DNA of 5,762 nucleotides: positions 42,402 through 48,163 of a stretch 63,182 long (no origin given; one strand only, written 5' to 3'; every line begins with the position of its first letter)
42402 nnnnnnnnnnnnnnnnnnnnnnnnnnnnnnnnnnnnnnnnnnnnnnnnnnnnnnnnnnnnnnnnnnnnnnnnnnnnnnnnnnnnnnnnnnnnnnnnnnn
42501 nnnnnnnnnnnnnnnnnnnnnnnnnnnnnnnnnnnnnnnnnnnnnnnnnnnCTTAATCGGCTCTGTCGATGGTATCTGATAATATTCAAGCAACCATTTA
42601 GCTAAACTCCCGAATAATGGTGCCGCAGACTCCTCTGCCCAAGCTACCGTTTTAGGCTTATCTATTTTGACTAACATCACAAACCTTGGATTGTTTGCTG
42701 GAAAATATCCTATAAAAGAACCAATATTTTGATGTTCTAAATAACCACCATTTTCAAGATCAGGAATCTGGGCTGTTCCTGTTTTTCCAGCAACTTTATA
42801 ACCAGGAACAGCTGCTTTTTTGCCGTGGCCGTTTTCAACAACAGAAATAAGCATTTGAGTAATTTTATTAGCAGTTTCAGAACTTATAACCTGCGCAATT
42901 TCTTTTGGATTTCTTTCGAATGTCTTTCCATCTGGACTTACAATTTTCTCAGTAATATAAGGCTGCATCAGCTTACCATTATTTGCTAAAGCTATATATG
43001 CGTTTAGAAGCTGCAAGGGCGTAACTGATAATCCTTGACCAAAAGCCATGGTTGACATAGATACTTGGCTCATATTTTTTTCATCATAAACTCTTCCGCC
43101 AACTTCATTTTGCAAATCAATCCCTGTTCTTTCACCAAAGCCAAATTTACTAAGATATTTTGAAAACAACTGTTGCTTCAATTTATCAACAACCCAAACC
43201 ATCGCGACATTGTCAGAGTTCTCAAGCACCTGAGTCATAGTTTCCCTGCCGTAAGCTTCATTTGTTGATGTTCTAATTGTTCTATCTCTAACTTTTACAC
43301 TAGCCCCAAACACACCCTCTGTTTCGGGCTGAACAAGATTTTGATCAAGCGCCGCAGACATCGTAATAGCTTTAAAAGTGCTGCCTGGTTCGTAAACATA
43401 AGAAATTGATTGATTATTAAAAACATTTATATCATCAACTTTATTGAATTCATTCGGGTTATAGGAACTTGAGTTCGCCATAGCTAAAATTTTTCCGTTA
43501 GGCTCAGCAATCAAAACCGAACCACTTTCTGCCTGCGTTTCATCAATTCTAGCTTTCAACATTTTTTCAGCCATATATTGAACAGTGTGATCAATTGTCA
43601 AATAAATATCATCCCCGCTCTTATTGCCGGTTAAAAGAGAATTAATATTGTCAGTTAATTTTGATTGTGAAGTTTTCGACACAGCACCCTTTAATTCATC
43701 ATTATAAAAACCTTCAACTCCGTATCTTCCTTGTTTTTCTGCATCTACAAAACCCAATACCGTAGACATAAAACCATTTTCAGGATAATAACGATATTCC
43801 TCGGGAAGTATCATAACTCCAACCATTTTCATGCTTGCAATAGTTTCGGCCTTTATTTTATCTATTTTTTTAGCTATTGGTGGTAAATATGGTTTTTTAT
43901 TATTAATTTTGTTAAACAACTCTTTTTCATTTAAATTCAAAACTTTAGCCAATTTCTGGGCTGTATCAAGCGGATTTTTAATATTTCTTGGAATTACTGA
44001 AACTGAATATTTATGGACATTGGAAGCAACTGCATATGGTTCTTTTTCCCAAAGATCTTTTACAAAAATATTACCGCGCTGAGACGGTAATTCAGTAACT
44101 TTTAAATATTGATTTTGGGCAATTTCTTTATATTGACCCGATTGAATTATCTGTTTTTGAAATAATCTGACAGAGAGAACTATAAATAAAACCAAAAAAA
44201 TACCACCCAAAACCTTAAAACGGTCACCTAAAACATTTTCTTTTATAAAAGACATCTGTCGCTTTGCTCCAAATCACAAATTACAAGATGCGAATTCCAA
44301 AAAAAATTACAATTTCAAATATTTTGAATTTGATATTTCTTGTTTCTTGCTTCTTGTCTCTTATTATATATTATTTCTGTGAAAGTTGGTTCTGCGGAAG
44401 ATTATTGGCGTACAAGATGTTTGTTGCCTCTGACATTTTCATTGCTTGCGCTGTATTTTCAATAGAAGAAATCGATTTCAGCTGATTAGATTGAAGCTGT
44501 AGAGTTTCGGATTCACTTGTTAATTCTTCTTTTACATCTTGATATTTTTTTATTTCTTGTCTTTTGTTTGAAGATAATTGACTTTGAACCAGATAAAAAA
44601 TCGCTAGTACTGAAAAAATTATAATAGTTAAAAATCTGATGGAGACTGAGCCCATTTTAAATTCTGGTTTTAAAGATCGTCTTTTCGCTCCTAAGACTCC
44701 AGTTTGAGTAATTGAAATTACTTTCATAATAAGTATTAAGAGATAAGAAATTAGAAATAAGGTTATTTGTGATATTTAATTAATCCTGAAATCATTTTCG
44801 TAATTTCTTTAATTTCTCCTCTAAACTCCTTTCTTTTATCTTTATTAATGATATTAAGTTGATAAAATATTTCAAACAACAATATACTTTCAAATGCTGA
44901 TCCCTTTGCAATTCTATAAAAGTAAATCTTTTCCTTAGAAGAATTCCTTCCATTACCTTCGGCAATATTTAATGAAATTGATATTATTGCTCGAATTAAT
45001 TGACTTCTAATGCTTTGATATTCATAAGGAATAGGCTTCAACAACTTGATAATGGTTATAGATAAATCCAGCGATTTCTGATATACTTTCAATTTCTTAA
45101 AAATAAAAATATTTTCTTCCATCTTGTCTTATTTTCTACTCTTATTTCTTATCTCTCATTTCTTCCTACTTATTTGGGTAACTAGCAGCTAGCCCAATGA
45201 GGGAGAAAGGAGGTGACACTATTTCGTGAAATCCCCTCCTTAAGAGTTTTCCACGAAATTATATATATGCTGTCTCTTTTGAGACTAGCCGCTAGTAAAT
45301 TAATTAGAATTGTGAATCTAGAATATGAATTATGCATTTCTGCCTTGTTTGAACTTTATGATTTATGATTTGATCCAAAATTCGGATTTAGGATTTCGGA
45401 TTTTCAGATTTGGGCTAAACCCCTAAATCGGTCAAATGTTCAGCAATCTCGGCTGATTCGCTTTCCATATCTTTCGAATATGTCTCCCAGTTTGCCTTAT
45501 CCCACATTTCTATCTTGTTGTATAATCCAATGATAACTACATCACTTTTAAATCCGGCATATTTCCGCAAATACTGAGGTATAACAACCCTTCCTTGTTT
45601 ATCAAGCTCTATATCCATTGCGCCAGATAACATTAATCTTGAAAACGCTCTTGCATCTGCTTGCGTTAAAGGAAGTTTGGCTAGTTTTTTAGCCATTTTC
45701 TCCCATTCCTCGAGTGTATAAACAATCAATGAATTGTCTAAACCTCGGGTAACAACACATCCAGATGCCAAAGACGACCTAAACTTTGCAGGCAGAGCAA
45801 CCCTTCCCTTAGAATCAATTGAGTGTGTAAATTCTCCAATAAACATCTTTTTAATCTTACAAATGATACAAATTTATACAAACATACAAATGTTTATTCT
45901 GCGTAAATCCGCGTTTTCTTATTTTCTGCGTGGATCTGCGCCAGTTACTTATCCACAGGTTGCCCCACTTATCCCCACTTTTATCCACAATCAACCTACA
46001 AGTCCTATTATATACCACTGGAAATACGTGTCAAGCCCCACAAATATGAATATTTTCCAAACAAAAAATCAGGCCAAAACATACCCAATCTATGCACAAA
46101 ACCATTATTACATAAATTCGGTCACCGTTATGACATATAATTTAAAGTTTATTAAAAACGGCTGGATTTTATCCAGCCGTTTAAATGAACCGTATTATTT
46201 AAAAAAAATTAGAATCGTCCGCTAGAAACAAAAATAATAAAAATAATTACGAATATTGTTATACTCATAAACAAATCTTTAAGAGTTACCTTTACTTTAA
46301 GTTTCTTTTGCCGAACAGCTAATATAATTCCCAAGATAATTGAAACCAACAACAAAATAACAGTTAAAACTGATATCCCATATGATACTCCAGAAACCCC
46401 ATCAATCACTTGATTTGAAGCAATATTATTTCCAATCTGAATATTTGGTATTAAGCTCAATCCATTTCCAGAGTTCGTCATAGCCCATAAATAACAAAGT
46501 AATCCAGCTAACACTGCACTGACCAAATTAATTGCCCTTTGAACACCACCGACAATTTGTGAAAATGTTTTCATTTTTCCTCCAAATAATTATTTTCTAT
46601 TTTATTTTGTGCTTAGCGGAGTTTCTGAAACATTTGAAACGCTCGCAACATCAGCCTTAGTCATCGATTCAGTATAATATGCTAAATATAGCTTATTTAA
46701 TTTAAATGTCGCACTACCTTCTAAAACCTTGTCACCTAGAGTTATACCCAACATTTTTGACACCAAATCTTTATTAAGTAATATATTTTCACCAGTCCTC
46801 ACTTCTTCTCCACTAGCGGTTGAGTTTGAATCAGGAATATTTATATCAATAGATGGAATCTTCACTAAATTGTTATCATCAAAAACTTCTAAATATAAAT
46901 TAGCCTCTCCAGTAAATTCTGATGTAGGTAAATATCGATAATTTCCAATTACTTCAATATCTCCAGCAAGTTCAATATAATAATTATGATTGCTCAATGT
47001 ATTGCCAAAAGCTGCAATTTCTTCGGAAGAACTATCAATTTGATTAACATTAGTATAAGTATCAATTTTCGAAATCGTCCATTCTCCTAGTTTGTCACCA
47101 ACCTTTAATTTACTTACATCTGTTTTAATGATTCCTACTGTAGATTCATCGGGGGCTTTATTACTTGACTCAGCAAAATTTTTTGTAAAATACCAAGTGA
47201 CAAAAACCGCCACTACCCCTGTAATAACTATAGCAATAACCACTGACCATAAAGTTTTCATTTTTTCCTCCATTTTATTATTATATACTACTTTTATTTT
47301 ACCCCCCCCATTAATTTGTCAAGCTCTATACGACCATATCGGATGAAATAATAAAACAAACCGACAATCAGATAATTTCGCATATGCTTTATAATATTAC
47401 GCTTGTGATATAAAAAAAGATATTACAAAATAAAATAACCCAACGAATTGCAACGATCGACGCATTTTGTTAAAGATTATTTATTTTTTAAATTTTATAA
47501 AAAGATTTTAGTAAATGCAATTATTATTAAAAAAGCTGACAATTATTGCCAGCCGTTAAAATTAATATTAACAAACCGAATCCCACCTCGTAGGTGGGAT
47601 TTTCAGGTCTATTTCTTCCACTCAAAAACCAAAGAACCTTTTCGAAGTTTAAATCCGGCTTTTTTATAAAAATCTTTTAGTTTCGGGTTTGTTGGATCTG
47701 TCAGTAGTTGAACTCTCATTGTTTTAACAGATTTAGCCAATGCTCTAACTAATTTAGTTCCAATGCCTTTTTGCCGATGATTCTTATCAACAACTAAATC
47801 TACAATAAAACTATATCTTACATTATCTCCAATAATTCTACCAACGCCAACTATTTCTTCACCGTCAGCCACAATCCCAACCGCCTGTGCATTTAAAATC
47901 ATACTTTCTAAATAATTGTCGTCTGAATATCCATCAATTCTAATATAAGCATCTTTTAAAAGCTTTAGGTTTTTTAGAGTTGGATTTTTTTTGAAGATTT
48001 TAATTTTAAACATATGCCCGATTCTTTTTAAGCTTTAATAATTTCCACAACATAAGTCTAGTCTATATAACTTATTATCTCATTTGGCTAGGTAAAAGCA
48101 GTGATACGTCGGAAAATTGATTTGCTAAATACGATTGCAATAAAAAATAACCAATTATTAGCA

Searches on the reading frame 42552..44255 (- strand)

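Call 22: search_protein_families(library=pfam, proteins=[window:42552-44255:-], max_evalue=0.001)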
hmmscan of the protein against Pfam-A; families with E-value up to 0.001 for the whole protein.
window:42552-44255:- (568 aa): 2 families
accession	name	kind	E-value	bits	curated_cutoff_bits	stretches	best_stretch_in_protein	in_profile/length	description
PF00905.27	Transpeptidase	-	2.9e-78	263.5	22.1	1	247-551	4-297/299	Penicillin binding protein transpeptidase domain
PF03717.20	PBP_dimer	-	1.6e-12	48.7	24.4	1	57-195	3-165/180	Penicillin-binding Protein dimerisation domain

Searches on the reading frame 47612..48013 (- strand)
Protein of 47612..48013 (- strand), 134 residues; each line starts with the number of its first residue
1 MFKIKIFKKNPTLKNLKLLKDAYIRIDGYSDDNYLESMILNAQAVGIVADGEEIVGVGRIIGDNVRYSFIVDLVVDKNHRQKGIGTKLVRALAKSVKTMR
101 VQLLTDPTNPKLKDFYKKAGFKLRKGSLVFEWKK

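Call 64: search_protein_families(library=pfam, proteins=[window:47612-48013:-], max_evalue=0.0001)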
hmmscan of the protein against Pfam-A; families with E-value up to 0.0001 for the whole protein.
window:47612-48013:- (134 aa): 4 families
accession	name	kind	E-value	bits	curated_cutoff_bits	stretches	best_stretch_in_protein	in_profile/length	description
PF00583.31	Acetyltransf_1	-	2.2e-14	54.2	20.7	1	39-121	29-116/116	Acetyltransferase (GNAT) family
PF13508.13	Acetyltransf_7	-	5.2e-13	49.6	27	1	47-122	7-83/84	Acetyltransferase (GNAT) domain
PF13673.13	Acetyltransf_10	-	2.4e-12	47.4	23.6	1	33-122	20-108/128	Acetyltransferase (GNAT) domain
PF08445.16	FR47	-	3.1e-07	30.7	22.1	1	67-125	21-81/86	FR47-like protein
